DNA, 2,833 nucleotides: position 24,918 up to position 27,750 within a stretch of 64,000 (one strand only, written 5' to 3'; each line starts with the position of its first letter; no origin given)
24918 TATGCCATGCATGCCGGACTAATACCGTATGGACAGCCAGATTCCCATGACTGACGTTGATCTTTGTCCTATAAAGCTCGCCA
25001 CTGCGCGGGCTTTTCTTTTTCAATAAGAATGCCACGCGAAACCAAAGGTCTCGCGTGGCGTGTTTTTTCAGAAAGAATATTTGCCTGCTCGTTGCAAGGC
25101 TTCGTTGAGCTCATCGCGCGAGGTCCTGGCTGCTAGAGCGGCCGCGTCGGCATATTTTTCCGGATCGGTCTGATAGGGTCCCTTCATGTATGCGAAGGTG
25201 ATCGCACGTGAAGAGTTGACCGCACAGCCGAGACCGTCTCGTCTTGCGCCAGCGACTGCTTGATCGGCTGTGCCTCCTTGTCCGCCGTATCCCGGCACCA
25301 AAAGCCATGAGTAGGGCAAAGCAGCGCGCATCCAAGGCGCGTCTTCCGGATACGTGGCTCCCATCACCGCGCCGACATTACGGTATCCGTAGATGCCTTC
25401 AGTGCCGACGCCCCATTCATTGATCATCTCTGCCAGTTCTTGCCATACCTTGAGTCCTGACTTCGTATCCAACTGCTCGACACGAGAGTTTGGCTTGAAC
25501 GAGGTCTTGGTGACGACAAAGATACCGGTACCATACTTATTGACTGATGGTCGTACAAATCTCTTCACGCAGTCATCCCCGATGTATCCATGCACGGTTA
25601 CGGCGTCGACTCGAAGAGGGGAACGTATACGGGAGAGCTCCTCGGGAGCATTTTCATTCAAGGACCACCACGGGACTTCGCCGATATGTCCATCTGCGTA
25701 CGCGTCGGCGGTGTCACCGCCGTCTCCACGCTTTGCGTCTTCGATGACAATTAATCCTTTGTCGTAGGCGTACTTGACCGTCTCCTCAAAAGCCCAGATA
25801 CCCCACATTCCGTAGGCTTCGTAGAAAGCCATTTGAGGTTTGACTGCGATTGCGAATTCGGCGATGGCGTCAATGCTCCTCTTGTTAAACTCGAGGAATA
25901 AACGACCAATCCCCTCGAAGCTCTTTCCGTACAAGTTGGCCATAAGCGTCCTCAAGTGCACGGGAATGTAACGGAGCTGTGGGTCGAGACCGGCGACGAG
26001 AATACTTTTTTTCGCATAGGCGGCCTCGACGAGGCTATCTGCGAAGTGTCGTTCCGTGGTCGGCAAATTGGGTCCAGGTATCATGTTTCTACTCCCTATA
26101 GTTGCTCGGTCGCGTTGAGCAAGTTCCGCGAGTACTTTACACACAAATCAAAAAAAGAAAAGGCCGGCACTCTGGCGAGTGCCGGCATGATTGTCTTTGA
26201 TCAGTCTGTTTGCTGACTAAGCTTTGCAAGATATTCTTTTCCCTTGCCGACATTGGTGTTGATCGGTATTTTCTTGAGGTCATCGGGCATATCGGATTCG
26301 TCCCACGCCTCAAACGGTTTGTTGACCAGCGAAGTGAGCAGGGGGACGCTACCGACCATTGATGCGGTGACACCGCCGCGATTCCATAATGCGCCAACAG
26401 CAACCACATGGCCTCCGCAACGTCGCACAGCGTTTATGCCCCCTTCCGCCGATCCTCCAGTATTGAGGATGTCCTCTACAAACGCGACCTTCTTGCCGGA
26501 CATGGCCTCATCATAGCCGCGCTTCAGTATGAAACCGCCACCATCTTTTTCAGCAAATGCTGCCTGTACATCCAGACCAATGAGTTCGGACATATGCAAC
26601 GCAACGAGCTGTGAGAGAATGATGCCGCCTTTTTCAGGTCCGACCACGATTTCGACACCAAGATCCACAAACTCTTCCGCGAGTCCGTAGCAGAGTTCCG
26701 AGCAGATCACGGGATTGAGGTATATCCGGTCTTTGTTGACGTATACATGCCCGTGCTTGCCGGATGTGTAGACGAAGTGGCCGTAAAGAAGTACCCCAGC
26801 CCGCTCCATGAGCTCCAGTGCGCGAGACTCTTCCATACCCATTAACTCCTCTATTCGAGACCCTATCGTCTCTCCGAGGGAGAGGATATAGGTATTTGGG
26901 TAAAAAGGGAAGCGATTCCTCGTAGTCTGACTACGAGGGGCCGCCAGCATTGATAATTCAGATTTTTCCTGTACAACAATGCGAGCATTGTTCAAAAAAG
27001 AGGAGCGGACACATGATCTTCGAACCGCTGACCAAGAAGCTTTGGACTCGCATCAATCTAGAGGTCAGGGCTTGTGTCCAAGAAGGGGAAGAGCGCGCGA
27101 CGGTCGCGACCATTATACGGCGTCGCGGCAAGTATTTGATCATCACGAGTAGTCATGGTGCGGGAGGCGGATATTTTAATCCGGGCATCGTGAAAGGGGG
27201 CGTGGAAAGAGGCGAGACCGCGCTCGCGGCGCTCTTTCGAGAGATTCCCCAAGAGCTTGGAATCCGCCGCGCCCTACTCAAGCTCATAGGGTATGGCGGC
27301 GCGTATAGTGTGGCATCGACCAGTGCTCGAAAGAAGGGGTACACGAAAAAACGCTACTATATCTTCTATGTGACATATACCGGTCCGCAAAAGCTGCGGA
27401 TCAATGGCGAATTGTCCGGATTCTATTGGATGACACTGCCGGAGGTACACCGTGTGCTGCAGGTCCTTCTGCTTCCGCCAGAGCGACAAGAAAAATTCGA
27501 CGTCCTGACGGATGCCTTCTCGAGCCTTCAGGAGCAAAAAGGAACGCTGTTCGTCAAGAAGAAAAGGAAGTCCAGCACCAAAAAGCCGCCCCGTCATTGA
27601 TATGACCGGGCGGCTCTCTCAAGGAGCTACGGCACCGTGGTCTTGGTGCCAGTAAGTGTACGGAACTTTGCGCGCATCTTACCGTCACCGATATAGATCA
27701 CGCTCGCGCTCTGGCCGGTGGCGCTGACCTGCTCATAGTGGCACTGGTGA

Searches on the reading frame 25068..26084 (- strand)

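Call 36: search_protein_families(library=pfam, proteins=[window:25068-26084:-], max_evalue=0.001)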
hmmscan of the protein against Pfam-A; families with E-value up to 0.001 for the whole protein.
window:25068-26084:- (338 aa): 1 family
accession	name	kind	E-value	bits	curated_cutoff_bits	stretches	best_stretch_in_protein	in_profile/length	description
PF00215.30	OMPdecase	-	2.5e-17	64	27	1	71-298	19-211/221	Orotidine 5'-phosphate decarboxylase / HUMPS family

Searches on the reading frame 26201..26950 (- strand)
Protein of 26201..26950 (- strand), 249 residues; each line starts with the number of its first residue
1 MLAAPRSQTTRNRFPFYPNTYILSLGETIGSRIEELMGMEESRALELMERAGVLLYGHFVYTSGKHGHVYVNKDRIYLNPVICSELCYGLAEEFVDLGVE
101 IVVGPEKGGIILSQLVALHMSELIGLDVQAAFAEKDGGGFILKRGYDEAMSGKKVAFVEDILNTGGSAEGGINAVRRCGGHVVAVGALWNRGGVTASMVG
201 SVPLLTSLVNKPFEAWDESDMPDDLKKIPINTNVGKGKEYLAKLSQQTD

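Call 36: search_protein_families(library=pfam, proteins=[window:26201-26950:-], max_evalue=0.001)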
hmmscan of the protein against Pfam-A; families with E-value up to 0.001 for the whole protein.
window:26201-26950:- (249 aa): 1 family
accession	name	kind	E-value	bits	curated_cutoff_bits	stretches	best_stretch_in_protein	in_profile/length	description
PF00156.33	Pribosyltran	-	2.4e-06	27.4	26.3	1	89-192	21-127/158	Phosphoribosyl transferase domain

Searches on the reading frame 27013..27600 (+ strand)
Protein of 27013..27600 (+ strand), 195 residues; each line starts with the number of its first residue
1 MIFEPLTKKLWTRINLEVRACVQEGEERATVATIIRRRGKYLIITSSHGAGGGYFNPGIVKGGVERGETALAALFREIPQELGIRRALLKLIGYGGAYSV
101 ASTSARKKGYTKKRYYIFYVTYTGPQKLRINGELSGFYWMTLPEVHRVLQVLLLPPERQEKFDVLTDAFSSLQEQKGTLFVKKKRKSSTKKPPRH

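Call 36: search_protein_families(library=pfam, proteins=[window:27013-27600:+], max_evalue=0.001)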
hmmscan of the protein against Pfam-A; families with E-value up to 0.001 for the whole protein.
window:27013-27600:+ (195 aa): 1 family
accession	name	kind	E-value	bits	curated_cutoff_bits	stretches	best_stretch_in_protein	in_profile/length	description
PF00293.34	NUDIX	-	2.5e-12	47.4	21.1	1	29-149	5-119/134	NUDIX domain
